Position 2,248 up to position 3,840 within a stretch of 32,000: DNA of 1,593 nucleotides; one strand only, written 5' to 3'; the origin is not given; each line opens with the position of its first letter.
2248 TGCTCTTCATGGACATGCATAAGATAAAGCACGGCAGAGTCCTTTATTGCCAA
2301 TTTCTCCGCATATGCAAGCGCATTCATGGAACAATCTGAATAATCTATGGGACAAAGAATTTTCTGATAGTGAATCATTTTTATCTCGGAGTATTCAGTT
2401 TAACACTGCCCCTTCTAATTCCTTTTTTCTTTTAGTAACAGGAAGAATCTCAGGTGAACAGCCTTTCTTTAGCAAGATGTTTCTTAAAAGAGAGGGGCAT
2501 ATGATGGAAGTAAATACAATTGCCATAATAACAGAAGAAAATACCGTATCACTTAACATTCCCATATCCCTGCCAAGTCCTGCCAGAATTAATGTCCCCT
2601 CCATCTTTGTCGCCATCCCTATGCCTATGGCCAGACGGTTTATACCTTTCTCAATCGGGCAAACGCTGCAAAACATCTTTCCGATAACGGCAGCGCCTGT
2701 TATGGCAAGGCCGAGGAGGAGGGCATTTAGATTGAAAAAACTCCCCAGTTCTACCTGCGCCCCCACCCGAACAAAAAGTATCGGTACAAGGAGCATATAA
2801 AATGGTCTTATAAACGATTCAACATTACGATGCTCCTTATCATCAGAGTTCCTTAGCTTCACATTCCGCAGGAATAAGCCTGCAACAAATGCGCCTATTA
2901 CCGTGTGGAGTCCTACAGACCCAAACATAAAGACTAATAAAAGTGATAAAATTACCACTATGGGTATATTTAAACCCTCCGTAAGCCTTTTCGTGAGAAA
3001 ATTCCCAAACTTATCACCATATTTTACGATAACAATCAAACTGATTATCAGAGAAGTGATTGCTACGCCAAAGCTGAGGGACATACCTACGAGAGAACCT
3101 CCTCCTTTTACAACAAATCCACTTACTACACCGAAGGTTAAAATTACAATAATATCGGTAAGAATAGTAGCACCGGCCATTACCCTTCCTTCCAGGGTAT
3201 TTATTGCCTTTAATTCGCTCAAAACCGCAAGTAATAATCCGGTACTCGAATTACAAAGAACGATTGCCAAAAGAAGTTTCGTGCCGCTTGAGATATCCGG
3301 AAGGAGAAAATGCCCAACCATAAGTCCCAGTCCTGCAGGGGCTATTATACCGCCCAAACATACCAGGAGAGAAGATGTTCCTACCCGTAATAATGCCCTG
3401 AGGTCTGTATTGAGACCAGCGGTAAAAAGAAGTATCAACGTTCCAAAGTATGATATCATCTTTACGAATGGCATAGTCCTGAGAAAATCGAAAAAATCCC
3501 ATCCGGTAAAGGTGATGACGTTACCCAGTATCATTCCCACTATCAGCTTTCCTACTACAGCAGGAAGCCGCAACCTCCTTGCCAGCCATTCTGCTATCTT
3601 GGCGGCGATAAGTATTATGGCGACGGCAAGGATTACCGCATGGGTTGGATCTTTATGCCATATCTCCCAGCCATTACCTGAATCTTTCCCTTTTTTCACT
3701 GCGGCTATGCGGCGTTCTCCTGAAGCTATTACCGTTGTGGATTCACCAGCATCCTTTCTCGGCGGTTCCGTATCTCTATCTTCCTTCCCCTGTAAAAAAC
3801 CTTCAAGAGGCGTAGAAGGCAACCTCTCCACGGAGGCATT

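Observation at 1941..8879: Tandemly duplicated module: secreted acidic-repeat ectodomain fused to a CPA2 antiporter, followed by a USP gene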

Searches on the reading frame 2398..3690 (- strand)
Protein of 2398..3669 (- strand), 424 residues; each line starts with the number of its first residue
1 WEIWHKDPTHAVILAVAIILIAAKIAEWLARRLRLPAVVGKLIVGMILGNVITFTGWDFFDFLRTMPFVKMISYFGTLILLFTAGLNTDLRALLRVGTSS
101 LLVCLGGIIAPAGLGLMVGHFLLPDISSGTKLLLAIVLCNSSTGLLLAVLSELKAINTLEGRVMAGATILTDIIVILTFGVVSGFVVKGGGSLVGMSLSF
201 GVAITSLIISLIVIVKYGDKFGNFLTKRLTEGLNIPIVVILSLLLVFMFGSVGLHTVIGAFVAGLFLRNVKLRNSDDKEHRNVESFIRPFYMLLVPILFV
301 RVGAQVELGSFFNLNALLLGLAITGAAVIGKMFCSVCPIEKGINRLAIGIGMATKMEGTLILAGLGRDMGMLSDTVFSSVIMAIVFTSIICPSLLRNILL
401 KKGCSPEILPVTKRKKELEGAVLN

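Call 12: find_homologous_proteins(query=window:2398-3669:-, max_evalue=1e-10)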
Query seq(424 aa) (424 aa): 115 proteins with E <= 1e-10 among 8000 candidates.
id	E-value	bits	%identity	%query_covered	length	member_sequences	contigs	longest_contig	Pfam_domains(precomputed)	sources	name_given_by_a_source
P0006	6.2e-242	821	93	100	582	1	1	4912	PF00999.27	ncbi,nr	ncbi:MAG: hypothetical protein A2W17_04990 [Planctomycetes bacterium RBG_16_41_13]|nr:MAG: hypotheti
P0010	1.3e-218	744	83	100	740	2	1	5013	PF00999.27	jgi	-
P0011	3.3e-217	740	84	100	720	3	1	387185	PF00999.27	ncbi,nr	ncbi:MAG: cation:proton antiporter [Planctomycetia bacterium]|nr:cation:proton antiporter [Planctomy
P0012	5.0e-213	726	86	95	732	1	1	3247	PF00999.27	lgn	-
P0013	1.5e-212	724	86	93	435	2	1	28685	PF00999.27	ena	-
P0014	7.0e-210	716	79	100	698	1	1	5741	PF00999.27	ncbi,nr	ncbi:MAG: cation:proton antiporter [Candidatus Brocadiaceae bacterium]|nr:cation:proton antiporter [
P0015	3.2e-205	700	79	100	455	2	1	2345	PF00999.27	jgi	-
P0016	3.2e-203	694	78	100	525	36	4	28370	PF00999.27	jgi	-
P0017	4.4e-201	687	77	100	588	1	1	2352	PF00999.27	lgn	-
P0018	1.9e-200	684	77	100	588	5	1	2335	PF00999.27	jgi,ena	-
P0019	4.8e-200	683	77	100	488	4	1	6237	PF00999.27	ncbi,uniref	ncbi:MAG TPA: cation:proton antiporter, partial [Candidatus Wunengus californicus]|uniref:cation:pro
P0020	1.7e-187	642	75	95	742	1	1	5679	PF00999.27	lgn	-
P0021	3.7e-187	641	72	98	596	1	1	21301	PF00999.27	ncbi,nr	ncbi:MAG: cation:proton antiporter [wastewater metagenome]|nr:cation:proton antiporter [Candidatus L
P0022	4.6e-186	637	70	100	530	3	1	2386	PF00999.27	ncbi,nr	ncbi:MAG: cation:proton antiporter, partial [Candidatus Scalindua sp.]|nr:cation:proton antiporter [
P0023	1.3e-185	636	73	96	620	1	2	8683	PF00999.27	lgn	-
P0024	1.8e-184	632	73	95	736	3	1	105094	PF00999.27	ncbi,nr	ncbi:MAG: cation:proton antiporter [Candidatus Brocadia sinica]|nr:cation:proton antiporter [Candida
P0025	6.8e-181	620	72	96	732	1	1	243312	PF00999.27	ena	-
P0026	1.2e-177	609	69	98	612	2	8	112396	PF00999.27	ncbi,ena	-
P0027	3.6e-175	601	67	99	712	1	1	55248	PF00999.27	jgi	jgi:Kef-type K+ transport system membrane component KefB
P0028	6.0e-171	587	66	99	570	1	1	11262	PF00999.27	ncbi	ncbi:MAG: cation:proton antiporter, partial [Candidatus Brocadia sp.]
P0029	1.0e-167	577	68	95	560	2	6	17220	PF00999.27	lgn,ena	-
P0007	2.5e-166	572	68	95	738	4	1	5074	PF00999.27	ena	-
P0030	1.9e-144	500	60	95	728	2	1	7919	PF00999.27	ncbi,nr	ncbi:MAG: cation:proton antiporter [Candidatus Brocadiales bacterium]|nr:cation:proton antiporter [C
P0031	6.0e-138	479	59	97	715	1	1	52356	PF00999.27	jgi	jgi:Kef-type K+ transport system membrane component KefB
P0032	2.0e-137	477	60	93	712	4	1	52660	PF00999.27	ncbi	ncbi:MAG TPA: cation:proton antiporter domain-containing protein [Candidatus Tripitaka californicus]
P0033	5.5e-137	475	70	76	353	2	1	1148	PF00999.27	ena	-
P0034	4.9e-135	469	58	95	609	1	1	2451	PF00999.27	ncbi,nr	ncbi:MAG: cation:proton antiporter, partial [Candidatus Brocadiaceae bacterium]|nr:cation:proton ant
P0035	3.1e-127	443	53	95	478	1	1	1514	PF00999.27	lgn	-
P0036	6.7e-126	439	63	79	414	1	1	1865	PF00999.27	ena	-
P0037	2.0e-125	437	52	98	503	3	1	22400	PF00999.27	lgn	-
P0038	3.6e-125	437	52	95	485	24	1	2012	PF00999.27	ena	-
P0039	8.3e-125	435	84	59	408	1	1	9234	PF00999.27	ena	-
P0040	2.7e-124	434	53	95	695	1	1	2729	PF00999.27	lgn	-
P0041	7.9e-123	429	49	98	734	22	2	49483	PF00999.27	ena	-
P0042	1.3e-122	428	87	57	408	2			PF00999.27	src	-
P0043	2.1e-122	427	50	97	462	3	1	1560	PF00999.27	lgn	-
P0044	1.0e-116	409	69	67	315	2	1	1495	PF00999.27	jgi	jgi:Kef-type K+ transport system membrane component KefB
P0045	9.7e-108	379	47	96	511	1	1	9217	PF00999.27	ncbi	ncbi:MAG: cation:proton antiporter, partial [Candidatus Brocadiales bacterium]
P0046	8.5e-105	369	44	98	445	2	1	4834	PF00999.27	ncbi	-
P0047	3.2e-104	368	45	90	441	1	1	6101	PF00999.27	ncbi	-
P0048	2.9e-103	364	45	90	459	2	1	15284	PF00999.27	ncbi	-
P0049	2.5e-102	361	42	98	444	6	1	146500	PF00999.27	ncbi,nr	ncbi:MAG: cation:proton antiporter [Candidatus Brocadiales bacterium]|nr:cation:proton antiporter [C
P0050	4.0e-94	334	42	98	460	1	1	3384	PF00999.27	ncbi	-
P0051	7.9e-87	310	41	95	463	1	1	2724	PF00999.27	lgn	-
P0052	2.4e-81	292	49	71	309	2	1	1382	PF00999.27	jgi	jgi:Kef-type K+ transport system membrane component KefB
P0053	2.6e-79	286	55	61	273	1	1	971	PF00999.27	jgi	jgi:Kef-type K+ transport system membrane component KefB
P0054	2.4e-76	276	39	92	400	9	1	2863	PF00999.27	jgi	jgi:Kef-type K+ transport system membrane component KefB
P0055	9.6e-61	224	82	33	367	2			PF00999.27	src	-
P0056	2.2e-54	203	32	89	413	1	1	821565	PF00999.27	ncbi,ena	-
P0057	4.0e-47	180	34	92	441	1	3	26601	PF00999.27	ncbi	-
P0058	1.2e-44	171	32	92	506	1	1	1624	PF00999.27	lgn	-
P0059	6.2e-34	136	35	66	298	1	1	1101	PF00999.27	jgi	jgi:Kef-type K+ transport system membrane component KefB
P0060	4.8e-33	133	32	86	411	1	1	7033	PF00999.27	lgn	-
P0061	2.1e-29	121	30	96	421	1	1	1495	PF00999.27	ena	-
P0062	2.9e-29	121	30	96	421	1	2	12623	PF00999.27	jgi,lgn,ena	-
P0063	3.2e-29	121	30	96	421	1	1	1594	PF00999.27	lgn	-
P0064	4.2e-29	120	30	96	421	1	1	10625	PF00999.27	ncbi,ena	-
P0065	5.3e-29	120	30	96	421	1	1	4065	PF00999.27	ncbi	ncbi:Na(+)/H(+)-K(+) antiporter GerN [subsurface metagenome]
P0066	5.4e-29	120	29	96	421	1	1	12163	PF00999.27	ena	-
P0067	5.6e-29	120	29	96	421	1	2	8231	PF00999.27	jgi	-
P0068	5.7e-29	120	29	96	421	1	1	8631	PF00999.27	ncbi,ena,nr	ncbi:MAG: cation:proton antiporter [Gammaproteobacteria bacterium]|nr:cation:proton antiporter [Gamm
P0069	7.8e-29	119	30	96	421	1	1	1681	PF00999.27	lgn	-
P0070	9.4e-29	119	30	96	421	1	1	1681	PF00999.27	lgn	-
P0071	9.4e-29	119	30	96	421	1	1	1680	PF00999.27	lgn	-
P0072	1.2e-28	119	30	96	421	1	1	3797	PF00999.27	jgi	-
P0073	4.3e-25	107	25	89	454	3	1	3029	PF00999.27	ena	-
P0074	2.1e-23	101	28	97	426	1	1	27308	PF00999.27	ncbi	ncbi:MAG: cation:proton antiporter [Acidobacteriota bacterium]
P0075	4.7e-23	100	27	88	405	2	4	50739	PF00999.27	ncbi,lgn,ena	-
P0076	8.2e-23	99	28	92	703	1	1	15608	PF00999.27,PF00359.28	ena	-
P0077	9.4e-23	99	27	80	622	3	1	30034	PF00999.27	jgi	-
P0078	2.0e-22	98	29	94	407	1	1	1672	PF00999.27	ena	-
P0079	2.0e-22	98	27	90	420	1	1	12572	PF00999.27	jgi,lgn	jgi:Kef-type K+ transport system membrane component KefB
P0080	3.0e-22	98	29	94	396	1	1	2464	PF00999.27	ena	-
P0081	8.6e-22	96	28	90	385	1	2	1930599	PF00999.27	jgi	jgi:monovalent cation:proton antiporter-2 (CPA2) family protein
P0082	2.3e-21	95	26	91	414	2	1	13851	PF00999.27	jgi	jgi:Na+:H+ antiporter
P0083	1.2e-20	92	27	89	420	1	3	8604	PF00999.27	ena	-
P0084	5.9e-20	90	29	87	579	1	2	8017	PF00999.27,PF00359.28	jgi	jgi:Kef-type K+ transport system membrane component KefB/mannitol/fructose-specific phosphotransfera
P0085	7.5e-20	90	30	96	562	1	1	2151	PF00999.27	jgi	jgi:Kef-type K+ transport system membrane component KefB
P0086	1.7e-19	89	28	91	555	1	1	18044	PF00999.27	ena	-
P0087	1.9e-19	88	27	94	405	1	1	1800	PF00999.27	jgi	jgi:Kef-type K+ transport system membrane component KefB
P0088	3.0e-19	88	29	92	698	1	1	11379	PF00999.27,PF00359.28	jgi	jgi:Kef-type K+ transport system membrane component KefB/mannitol/fructose-specific phosphotransfera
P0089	5.0e-19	87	25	88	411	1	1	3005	PF00999.27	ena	-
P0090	3.5e-18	84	28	92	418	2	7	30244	PF00999.27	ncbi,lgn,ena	-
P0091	6.0e-18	83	25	91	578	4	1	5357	PF00999.27,PF00359.28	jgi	jgi:Kef-type K+ transport system membrane component KefB/mannitol/fructose-specific phosphotransfera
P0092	3.6e-17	81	27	92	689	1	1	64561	PF00999.27,PF00359.28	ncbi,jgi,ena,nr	ncbi:MAG: cation:proton antiporter [Treponema sp.]|nr:cation:proton antiporter [Treponema sp.]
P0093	6.2e-17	80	26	33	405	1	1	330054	PF00999.27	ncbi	ncbi:MAG: cation:proton antiporter [bacterium]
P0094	1.7e-16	79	26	91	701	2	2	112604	PF00999.27,PF00359.28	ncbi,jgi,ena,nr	ncbi:MAG: cation:proton antiporter [Treponema sp.]|nr:cation:proton antiporter [Treponema sp.]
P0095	5.4e-16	77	24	88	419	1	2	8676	PF00999.27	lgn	-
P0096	6.9e-16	77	26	92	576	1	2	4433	PF00999.27,PF00359.28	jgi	jgi:Kef-type K+ transport system membrane component KefB/mannitol/fructose-specific phosphotransfera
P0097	1.0e-15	76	26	91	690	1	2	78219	PF00999.27,PF00359.28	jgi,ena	-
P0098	1.0e-14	73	25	92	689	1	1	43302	PF00999.27,PF00359.28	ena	-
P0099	1.1e-14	73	24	90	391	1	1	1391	PF00999.27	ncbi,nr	ncbi:MAG: cation:proton antiporter, partial [Methanosarcinales archaeon]|nr:cation:proton antiporter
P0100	1.2e-14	73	23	88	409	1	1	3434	PF00999.27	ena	-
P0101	1.3e-14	72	25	89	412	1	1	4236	PF00999.27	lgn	-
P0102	9.3e-14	70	25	91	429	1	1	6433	PF00999.27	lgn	-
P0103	1.0e-13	70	27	91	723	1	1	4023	PF00999.27,PF00582.33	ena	-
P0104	1.6e-13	69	26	78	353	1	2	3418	PF00999.27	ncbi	-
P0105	2.6e-13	68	26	95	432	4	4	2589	PF00999.27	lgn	-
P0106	6.2e-13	67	25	42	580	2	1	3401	PF00999.27,PF00359.28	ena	-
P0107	9.0e-13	66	25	85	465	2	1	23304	PF00999.27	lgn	-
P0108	9.1e-13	66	25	84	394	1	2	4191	PF00999.27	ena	-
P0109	1.1e-12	66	26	88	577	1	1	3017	PF00999.27,PF00359.28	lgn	-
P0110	2.0e-12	65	25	91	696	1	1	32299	PF00999.27,PF00359.28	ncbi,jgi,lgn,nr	ncbi:MAG: cation:proton antiporter [Treponema sp.]|jgi:Kef-type K+ transport system membrane compone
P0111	5.9e-12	64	26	80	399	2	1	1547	PF00999.27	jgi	jgi:Kef-type K+ transport system membrane component KefB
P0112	7.5e-12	63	27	93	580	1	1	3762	PF00999.27,PF00359.28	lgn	-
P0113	7.5e-12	63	27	93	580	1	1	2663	PF00999.27,PF00359.28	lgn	-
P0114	7.9e-12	63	24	89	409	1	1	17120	PF00999.27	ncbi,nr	ncbi:MAG: cation:proton antiporter [Xanthomonadales bacterium]|nr:cation:proton antiporter [Xanthomo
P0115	8.5e-12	63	25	95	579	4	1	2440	PF00999.27,PF00359.28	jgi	jgi:Kef-type K+ transport system membrane component KefB/mannitol/fructose-specific phosphotransfera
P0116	9.7e-12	63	26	91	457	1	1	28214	PF00999.27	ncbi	-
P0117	1.4e-11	62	23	88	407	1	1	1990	PF00999.27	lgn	-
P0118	2.0e-11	62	25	73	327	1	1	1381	PF00999.27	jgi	jgi:Kef-type K+ transport system membrane component KefB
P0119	4.6e-11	61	25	95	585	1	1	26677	PF00999.27,PF00359.28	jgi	jgi:Kef-type K+ transport system membrane component KefB/mannitol/fructose-specific phosphotransfera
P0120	4.9e-11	61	25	88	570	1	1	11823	PF00999.27,PF02254.25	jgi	-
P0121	5.6e-11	61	27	68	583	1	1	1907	PF00999.27,PF00359.28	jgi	jgi:Kef-type K+ transport system membrane component KefB/mannitol/fructose-specific phosphotransfera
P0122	5.7e-11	60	28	91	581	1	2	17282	PF00999.27,PF02254.25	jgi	-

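Call 15: find_encoding_contigs(protein=P0024, flank=5000, max_places=2)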
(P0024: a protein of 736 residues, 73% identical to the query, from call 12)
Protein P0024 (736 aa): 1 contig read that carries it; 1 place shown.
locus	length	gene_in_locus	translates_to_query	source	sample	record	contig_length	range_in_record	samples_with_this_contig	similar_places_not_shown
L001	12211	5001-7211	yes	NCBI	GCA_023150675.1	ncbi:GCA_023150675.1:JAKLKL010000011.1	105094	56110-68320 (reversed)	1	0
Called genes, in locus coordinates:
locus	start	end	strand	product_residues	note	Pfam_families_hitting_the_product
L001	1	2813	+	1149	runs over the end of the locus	PF00384:Molybdopterin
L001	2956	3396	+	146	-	-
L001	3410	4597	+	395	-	PF00999:Na_H_Exchanger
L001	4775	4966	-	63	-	-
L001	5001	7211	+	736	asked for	PF00999:Na_H_Exchanger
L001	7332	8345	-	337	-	PF00586:AIRS, PF02769:AIRS_C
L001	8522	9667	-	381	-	PF01924:HypD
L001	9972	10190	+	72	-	-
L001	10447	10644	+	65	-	PF09957:VapB_antitoxin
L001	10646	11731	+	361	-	PF03595:SLAC1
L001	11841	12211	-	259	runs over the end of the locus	-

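Call 16: find_encoding_contigs(protein=P0025, flank=5000, max_places=2)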
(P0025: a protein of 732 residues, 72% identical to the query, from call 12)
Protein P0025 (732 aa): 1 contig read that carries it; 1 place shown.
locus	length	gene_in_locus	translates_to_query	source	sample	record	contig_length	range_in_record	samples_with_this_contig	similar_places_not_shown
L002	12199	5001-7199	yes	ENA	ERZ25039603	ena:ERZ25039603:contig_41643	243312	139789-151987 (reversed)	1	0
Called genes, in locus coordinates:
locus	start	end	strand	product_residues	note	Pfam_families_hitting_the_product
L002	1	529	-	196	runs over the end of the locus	PF00440:TetR_N, PF08359:TetR_C_4, PF17932:TetR_C_24 (weak), PF16925:TetR_C_13 (weak)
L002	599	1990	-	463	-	-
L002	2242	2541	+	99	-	-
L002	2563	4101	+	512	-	PF00916:Sulfate_transp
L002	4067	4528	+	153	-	-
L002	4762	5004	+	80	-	-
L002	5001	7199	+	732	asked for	PF00999:Na_H_Exchanger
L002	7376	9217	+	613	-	PF00654:Voltage_CLC, PF00571:CBS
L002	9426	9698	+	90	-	PF09630:DUF2024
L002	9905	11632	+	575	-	PF01558:POR, PF01855:POR_N, PF17147:PFOR_II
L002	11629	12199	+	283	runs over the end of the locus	PF02775:TPP_enzyme_C, PF12367:PFO_beta_C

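Call 17: find_encoding_contigs(protein=P0032, flank=5000, max_places=2)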
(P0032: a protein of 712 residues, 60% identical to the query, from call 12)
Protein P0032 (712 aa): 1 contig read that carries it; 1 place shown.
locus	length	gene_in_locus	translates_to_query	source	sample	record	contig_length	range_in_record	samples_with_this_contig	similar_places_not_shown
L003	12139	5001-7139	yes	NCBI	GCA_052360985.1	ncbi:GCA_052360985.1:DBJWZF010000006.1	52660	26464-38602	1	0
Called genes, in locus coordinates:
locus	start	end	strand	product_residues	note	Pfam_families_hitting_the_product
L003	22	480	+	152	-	PF00582:Usp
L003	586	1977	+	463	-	PF00999:Na_H_Exchanger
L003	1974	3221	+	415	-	PF00999:Na_H_Exchanger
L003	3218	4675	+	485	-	PF00999:Na_H_Exchanger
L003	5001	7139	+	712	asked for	PF00999:Na_H_Exchanger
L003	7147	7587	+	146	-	PF00582:Usp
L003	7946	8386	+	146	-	PF00582:Usp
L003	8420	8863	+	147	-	PF00072:Response_reg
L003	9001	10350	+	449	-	PF23198:PDE8A_N (faint), PF00072:Response_reg, PF00990:GGDEF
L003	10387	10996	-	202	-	-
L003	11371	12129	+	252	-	-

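Call 33: search_solved_structures(query=window:2398-3669:-, max_evalue=0.001, show_alignments=3)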
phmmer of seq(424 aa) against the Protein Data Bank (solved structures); distinct sequences matched with E-value up to 0.001: 3.
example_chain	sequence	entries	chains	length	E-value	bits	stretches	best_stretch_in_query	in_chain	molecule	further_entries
5bz2_A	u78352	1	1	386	6.6e-26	94.7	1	13-398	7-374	Na(+)/H(+) antiporter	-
5bz3_A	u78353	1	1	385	3.5e-25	92.3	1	13-398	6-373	Na(+)/H(+) antiporter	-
4bwz_A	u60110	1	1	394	4e-25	92.2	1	13-398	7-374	NA(+)/H(+) ANTIPORTER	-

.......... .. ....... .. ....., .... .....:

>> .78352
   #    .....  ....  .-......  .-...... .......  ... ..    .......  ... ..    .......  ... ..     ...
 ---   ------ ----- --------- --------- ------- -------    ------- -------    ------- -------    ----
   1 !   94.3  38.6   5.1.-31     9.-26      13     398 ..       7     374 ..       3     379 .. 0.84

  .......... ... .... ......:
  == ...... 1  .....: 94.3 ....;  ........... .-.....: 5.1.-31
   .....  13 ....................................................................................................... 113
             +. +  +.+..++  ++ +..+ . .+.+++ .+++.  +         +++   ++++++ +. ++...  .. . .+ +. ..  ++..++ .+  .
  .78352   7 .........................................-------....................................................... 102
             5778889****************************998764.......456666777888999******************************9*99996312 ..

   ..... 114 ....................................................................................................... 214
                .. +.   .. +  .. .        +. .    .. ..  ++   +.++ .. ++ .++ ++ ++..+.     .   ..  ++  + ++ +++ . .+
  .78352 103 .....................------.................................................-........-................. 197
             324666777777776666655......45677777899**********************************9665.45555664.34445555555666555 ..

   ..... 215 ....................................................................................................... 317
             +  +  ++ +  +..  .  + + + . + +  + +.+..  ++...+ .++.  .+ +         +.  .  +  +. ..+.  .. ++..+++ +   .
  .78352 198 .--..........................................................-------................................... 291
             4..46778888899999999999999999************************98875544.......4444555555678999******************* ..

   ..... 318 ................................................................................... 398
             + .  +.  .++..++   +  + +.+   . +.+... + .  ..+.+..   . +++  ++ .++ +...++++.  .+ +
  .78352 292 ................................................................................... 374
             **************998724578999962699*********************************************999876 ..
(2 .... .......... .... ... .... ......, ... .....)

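Call 81: predict_structure(alignment_id=A3)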
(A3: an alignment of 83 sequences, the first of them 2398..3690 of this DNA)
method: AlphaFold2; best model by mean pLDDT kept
length: 431 residues; sequences in the alignment: 83
mean_pLDDT: 89.5   pTM: 0.86
mean pLDDT of the five models: 89.5, 89.3, 88.5, 88.3, 88.1
residues with pLDDT >= 90: 321; 70-90: 75; 50-70: 16; < 50: 19
segments of 3 or more residues with pLDDT < 50: 1-5, 415-417, 421-427, 429-431
pLDDT, mean of each block of 10 residues (from residue 1): 49 77 96 97 95 93 87 94 95 89 92 97 97 95 96 92 93 94 92 83 89 93 93 88 93 92 92 91 79 95 97 93 96 97 95 97 94 94 96 96 90 51 49 41
secondary structure, 60 per line:
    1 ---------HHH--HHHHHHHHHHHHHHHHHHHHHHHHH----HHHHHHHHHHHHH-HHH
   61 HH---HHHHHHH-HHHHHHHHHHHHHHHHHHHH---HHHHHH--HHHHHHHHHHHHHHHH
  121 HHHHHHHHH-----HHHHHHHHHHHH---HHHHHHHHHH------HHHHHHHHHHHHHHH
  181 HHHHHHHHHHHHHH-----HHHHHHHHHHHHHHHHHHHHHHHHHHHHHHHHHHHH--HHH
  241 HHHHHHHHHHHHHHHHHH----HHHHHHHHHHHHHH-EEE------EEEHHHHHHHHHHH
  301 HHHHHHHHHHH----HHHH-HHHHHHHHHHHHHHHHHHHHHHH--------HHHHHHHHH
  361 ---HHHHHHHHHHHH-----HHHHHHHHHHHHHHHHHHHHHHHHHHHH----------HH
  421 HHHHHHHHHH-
elements in order: H15-39 H44-56 H58-62 H66-72 H74-93 H97-102 H105-129 H135-146 H150-159 H166-194 H200-235 H238-258 H263-276 E278-280 E287-289 H290-311 H316-319 H321-343 H352-360 H364-375 H381-408 H419-430
